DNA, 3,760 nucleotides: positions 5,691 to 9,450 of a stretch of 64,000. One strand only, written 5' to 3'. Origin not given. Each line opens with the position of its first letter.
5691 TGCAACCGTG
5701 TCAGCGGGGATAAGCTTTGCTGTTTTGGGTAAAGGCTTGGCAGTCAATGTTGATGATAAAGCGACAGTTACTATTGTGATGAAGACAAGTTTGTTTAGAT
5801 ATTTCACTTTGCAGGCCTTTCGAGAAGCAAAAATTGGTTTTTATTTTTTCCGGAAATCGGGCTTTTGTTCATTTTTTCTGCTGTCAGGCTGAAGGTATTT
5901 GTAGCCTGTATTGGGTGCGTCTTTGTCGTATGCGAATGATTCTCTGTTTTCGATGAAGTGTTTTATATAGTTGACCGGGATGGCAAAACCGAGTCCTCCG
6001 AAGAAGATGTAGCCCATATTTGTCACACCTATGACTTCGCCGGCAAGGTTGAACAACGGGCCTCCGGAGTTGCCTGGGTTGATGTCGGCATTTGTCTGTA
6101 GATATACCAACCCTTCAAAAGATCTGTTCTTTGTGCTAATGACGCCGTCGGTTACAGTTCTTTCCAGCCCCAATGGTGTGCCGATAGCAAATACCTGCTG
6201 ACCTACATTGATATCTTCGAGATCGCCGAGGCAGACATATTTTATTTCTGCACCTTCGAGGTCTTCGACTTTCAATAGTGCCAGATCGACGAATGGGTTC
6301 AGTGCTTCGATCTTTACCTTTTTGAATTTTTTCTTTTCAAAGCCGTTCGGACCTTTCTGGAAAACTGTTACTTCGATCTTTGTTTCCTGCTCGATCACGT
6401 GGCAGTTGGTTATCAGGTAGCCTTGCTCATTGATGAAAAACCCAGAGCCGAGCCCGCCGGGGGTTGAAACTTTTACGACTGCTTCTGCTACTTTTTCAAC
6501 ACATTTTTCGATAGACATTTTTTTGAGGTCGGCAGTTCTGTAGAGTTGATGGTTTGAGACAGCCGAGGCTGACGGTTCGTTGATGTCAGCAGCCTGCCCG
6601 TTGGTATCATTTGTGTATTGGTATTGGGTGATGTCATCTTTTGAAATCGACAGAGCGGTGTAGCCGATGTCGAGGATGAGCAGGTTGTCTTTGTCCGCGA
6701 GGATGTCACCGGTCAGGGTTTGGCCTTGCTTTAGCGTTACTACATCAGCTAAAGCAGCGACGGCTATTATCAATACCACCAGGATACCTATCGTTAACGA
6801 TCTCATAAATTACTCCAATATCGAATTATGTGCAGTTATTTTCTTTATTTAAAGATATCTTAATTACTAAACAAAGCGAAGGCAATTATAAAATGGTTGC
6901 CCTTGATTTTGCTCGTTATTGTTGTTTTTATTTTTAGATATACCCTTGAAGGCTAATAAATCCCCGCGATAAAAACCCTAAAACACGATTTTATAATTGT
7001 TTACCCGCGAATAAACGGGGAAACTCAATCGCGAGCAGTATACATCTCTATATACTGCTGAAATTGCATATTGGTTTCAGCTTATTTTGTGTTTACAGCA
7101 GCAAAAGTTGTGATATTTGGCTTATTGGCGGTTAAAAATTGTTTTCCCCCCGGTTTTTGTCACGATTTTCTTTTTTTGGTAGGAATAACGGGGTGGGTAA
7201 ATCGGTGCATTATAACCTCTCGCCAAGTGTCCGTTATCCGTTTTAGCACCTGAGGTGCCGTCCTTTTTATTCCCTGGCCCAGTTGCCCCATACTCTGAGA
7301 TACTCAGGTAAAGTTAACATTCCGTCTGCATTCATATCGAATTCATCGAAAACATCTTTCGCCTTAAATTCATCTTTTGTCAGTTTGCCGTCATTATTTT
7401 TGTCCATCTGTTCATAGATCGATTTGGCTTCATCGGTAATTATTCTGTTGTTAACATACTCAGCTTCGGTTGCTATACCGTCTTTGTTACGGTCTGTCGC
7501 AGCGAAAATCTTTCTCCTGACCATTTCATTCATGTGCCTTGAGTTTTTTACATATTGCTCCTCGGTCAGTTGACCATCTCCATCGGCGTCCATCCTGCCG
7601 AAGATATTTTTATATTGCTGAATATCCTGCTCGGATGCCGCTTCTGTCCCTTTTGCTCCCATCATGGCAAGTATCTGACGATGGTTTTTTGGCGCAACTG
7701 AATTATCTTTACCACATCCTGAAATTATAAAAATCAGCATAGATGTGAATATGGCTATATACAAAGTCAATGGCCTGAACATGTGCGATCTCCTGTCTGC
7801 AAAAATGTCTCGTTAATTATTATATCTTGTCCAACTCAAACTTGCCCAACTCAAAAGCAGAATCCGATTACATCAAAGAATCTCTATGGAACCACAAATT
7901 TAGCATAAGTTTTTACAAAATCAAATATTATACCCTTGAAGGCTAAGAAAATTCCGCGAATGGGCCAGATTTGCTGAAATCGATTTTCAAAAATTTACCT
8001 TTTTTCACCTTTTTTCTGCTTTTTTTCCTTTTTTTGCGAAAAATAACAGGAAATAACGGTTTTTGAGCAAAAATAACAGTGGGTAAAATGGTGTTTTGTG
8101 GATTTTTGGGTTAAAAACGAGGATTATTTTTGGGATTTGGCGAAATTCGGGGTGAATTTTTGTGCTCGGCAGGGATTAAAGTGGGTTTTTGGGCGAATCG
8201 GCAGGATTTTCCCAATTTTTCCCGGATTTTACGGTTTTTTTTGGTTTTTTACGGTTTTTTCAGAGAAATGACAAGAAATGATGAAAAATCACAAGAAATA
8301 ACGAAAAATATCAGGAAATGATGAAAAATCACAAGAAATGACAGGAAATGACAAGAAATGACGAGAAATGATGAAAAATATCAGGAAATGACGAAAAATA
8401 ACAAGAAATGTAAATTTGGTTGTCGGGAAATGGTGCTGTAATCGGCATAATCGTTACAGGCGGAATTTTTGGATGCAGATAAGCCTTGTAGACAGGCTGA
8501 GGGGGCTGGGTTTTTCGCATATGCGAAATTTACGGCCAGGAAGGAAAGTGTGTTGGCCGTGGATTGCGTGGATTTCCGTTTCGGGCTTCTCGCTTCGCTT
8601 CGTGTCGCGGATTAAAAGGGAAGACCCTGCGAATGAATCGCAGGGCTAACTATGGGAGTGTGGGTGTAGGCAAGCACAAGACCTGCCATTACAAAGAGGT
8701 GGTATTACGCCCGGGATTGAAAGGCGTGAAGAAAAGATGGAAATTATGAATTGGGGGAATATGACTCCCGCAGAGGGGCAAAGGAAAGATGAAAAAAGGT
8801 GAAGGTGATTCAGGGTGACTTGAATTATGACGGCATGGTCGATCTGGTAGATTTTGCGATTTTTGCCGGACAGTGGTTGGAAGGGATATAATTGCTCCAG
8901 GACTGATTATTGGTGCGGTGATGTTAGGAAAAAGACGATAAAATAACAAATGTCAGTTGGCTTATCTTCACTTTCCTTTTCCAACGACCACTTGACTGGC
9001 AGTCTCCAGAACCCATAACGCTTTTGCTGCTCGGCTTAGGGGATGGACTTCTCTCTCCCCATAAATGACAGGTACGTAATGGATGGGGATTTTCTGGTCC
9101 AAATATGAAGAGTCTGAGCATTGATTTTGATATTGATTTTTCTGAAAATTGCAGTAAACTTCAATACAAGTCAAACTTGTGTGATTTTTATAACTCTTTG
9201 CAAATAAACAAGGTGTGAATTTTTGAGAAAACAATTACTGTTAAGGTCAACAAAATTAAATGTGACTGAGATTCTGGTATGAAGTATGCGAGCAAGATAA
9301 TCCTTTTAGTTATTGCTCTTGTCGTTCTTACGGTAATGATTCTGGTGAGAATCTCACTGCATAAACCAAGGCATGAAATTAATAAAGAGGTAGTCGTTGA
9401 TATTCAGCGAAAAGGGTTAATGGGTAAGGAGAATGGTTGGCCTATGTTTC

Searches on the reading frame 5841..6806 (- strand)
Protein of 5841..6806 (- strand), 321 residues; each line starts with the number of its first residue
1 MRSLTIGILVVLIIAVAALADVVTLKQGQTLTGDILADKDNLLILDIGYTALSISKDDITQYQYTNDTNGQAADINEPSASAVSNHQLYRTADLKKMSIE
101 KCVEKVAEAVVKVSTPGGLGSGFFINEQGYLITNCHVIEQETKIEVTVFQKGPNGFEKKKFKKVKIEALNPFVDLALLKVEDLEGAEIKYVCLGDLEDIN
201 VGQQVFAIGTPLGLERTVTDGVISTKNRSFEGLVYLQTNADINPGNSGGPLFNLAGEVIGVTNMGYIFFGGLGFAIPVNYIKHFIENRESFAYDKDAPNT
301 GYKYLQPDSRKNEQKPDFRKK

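Call 30: find_encoding_contigs(protein=window:5841-6806:-, flank=10000, max_places=8)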
Protein window:5841-6806:- (321 aa): 6 contigs read that carry it; 5 places shown.
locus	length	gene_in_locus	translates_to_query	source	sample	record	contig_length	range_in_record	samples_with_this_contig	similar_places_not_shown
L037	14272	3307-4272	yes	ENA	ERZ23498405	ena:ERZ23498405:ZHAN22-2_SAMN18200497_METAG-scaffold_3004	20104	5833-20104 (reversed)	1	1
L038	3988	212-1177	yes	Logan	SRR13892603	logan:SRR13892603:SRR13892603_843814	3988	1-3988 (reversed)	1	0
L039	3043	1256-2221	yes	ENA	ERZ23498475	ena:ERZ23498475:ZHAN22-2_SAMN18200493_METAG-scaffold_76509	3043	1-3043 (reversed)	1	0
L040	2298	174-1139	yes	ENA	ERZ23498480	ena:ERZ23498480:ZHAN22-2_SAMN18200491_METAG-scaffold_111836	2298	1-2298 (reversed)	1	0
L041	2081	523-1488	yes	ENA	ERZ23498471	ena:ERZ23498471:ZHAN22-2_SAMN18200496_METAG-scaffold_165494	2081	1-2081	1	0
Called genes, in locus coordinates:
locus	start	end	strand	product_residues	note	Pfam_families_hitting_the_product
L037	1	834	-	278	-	?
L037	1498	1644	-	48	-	-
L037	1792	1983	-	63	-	-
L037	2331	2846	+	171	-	PF13499:EF-hand_7 (faint), PF13833:EF-hand_8 (faint), PF00036:EF-hand_1 (faint), PF13202:EF-hand_5 (faint), PF13405:EF-hand_6 (faint)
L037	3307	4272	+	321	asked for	PF00089:Trypsin, PF13365:Trypsin_2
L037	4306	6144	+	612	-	PF11832:DUF3352 (weak)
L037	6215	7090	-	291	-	PF01634:HisG, PF08029:HisG_C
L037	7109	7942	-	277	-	-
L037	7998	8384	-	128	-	PF02033:RBFA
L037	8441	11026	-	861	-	PF04760:IF2_N, PF00025:Arf, PF03193:RsgA_GTPase (faint), PF00009:GTP_EFTU, PF01926:MMR_HSR1, PF22042:EF-G_D2, PF11987:IF-2, PF03144:GTP_EFTU_D2 (weak), +1 more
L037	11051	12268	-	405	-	PF08529:NusA_N, PF13184:KH_NusA_1st, PF26594:KH_NusA_2nd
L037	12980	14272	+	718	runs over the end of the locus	PF00664:ABC_membrane, PF00005:ABC_tran, PF02463:SMC_N (faint)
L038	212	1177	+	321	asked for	PF00089:Trypsin, PF13365:Trypsin_2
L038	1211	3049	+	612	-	PF11832:DUF3352 (weak)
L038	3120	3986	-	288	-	?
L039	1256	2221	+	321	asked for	PF00089:Trypsin, PF13365:Trypsin_2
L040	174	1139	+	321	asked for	PF00089:Trypsin, PF13365:Trypsin_2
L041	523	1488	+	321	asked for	PF00089:Trypsin, PF13365:Trypsin_2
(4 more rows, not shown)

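Call 31: search_protein_families(library=pfam, proteins=[window:5841-6806:-])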
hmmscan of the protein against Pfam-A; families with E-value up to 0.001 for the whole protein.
window:5841-6806:- (321 aa): 3 families
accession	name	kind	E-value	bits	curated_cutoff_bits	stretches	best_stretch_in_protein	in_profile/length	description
PF13365.12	Trypsin_2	-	6.4e-31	108.5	27.6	1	120-261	1-144/144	Trypsin-like peptidase domain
PF00089.32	Trypsin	-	6.6e-18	65.8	20.6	1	110-285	15-220/220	Trypsin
PF10459.15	Peptidase_S46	-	0.0001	21.6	22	0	235-262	623-650/698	Peptidase S46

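Call 44: find_homologous_proteins(query=window:5841-6806:-, max_evalue=1e-20)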
Query window:5841-6806:- (321 aa): 6779 proteins with E <= 1e-20 among 8000 candidates; the best 120 are listed.
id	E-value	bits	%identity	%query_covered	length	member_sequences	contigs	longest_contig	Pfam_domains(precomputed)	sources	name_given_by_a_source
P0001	8.7e-196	667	93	100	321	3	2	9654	PF13365.13,PF00089.33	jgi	-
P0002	3.5e-184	629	88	100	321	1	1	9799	PF13365.13,PF00089.33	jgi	-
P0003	1.1e-182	624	89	100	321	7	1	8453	PF13365.13,PF00089.33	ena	-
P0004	3.4e-178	609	86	100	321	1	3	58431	PF13365.13,PF10459.16,PF00089.33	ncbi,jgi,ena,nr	ncbi:MAG TPA: trypsin-like peptidase domain-containing protein [Sedimentisphaerales bacterium]|nr:tr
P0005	1.1e-175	601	88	98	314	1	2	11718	PF13365.13,PF00089.33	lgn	-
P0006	1.7e-144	499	69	99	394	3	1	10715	PF13365.13,PF00089.33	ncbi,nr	ncbi:MAG: peptidase S1 [Planctomycetota bacterium]|nr:MAG: peptidase S1 [Planctomycetota bacterium]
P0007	8.6e-143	493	72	93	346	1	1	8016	PF13365.13,PF00089.33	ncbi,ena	-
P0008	3.1e-142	491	70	98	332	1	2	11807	PF13365.13,PF00089.33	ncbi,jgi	ncbi:MAG: S1C family serine protease [Planctomycetota bacterium]|jgi:serine protease Do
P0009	3.5e-142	491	69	97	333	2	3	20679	PF13365.13,PF10459.16,PF00089.33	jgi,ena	-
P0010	3.9e-142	491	67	100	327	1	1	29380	PF13365.13,PF00089.33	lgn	-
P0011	1.8e-141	489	70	97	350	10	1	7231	PF13365.13,PF00089.33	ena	-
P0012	2.0e-141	489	67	100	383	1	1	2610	PF13365.13,PF00089.33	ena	-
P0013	2.3e-141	488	70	95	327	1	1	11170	PF13365.13,PF00089.33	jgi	jgi:serine protease Do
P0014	2.5e-141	488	69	93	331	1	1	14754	PF13365.13,PF00089.33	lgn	-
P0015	3.3e-141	488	70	94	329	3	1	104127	PF13365.13,PF00089.33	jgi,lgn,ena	-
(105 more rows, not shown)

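Call 46: find_encoding_contigs(protein=P0001, flank=6000, max_places=2)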
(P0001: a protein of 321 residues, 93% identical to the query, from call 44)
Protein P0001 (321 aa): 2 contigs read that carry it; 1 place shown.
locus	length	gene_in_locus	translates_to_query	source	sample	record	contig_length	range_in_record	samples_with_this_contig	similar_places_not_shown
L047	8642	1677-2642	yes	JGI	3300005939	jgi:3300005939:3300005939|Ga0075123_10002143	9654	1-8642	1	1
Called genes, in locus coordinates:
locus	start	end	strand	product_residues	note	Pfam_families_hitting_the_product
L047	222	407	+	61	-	-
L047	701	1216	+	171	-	PF13499:EF-hand_7 (faint), PF13833:EF-hand_8 (faint), PF00036:EF-hand_1 (faint), PF13202:EF-hand_5 (faint), PF13405:EF-hand_6 (faint)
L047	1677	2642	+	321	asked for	PF00089:Trypsin, PF13365:Trypsin_2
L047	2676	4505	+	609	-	PF11832:DUF3352 (weak)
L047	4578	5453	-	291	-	PF01634:HisG, PF08029:HisG_C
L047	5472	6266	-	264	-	-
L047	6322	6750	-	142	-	PF02033:RBFA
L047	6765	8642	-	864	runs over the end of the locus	PF04760:IF2_N, PF03193:RsgA_GTPase (faint), PF00009:GTP_EFTU, PF00025:Arf, PF01926:MMR_HSR1, PF22042:EF-G_D2, PF11987:IF-2, PF03144:GTP_EFTU_D2 (weak), +2 more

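Call 47: find_encoding_contigs(protein=P0002, flank=6000, max_places=2)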
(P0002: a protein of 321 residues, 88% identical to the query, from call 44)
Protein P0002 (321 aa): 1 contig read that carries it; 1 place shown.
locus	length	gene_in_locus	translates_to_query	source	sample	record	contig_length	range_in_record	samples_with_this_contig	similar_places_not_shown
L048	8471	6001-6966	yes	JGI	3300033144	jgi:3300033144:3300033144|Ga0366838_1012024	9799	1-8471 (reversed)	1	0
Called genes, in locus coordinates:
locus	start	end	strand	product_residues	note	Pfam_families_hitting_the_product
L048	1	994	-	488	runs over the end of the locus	PF01225:Mur_ligase, PF08245:Mur_ligase_M, PF02875:Mur_ligase_C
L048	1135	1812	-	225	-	-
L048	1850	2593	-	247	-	PF01128:IspD, PF12804:NTP_transf_3 (faint)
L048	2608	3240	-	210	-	PF02572:CobA_CobO_BtuR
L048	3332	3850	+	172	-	PF23564:EF-hand_FSTL1 (faint), PF13833:EF-hand_8 (faint), PF00036:EF-hand_1 (faint), PF13202:EF-hand_5 (faint), PF13405:EF-hand_6 (faint), PF13499:EF-hand_7 (weak)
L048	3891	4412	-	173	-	-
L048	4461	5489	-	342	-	PF00151:Lipase (weak)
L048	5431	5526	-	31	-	-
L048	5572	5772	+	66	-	-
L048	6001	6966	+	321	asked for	PF00089:Trypsin, PF13365:Trypsin_2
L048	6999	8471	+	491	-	?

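Call 48: find_encoding_contigs(protein=P0004, flank=6000, max_places=2)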
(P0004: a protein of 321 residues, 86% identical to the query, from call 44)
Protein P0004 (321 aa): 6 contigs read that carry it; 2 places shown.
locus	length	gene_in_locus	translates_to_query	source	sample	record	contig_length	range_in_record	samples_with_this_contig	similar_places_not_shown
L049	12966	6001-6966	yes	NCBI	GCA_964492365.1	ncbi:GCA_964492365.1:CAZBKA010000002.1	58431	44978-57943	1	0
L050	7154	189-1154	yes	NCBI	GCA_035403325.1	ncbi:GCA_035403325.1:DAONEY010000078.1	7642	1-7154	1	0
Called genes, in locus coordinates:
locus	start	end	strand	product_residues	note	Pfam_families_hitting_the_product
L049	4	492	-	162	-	PF19620:DUF6125, PF14196:ATC_hydrolase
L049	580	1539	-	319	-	PF04041:Glyco_hydro_130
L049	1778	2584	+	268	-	PF00753:Lactamase_B, PF23023:Anti-Pycsar_Apyc1 (weak), PF19583:ODP (weak), PF12706:Lactamase_B_2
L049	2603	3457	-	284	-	PF13277:YmdB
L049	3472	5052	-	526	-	PF12072:RNase_Y_N, PF00013:KH_1, PF01966:HD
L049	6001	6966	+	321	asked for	PF10459:Peptidase_S46 (faint), PF00089:Trypsin, PF13365:Trypsin_2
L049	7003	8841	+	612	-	-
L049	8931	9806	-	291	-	PF01634:HisG, PF08029:HisG_C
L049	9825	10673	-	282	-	-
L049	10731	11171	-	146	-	PF02033:RBFA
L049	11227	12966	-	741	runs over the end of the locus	PF04760:IF2_N, PF00071:Ras (faint), PF00025:Arf, PF00009:GTP_EFTU, PF01926:MMR_HSR1, PF22042:EF-G_D2, PF11987:IF-2, PF03144:GTP_EFTU_D2 (weak)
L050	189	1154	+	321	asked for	PF10459:Peptidase_S46 (faint), PF00089:Trypsin, PF13365:Trypsin_2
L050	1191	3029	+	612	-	-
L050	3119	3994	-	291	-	PF01634:HisG, PF08029:HisG_C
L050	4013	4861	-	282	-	-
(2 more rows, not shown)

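Call 49: find_encoding_contigs(protein=P0003, flank=6000, max_places=2)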
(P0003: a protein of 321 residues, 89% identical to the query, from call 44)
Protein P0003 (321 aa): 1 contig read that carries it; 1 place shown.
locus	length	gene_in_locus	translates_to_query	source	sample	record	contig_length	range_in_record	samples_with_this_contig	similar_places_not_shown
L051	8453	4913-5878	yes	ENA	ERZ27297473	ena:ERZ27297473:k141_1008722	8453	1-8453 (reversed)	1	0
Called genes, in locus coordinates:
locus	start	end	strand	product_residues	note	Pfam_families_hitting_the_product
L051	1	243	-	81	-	?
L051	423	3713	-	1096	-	PF03793:PASTA, PF03781:FGE-sulfatase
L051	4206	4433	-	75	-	-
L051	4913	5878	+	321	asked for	PF00089:Trypsin, PF13365:Trypsin_2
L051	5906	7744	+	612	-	PF11832:DUF3352 (weak)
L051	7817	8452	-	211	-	?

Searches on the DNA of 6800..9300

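Call 34: search_rna_families(source=window, start=6800, end=9300, threshold=evalue, max_evalue=5)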
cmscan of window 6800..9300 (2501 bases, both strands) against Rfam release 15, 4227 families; matches with E-value up to 5: 3.
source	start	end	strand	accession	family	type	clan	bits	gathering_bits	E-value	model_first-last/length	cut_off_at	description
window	8214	8323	+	RF04134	MIR7504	Gene; miRNA;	-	23.8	83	0.41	1-124/124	no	MIR7504 microRNA precursor family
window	8573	8648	+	RF00174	Cobalamin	Cis-reg; riboswitch;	CL00101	17.3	31.5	0.15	1-189/189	no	Cobalamin riboswitch aptamer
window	8782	8849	+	RF01281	snoR35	Gene; snRNA; snoRNA; CD-box;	CL00053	15.6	40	4.4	1-81/81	no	Small nucleolar RNA snoR35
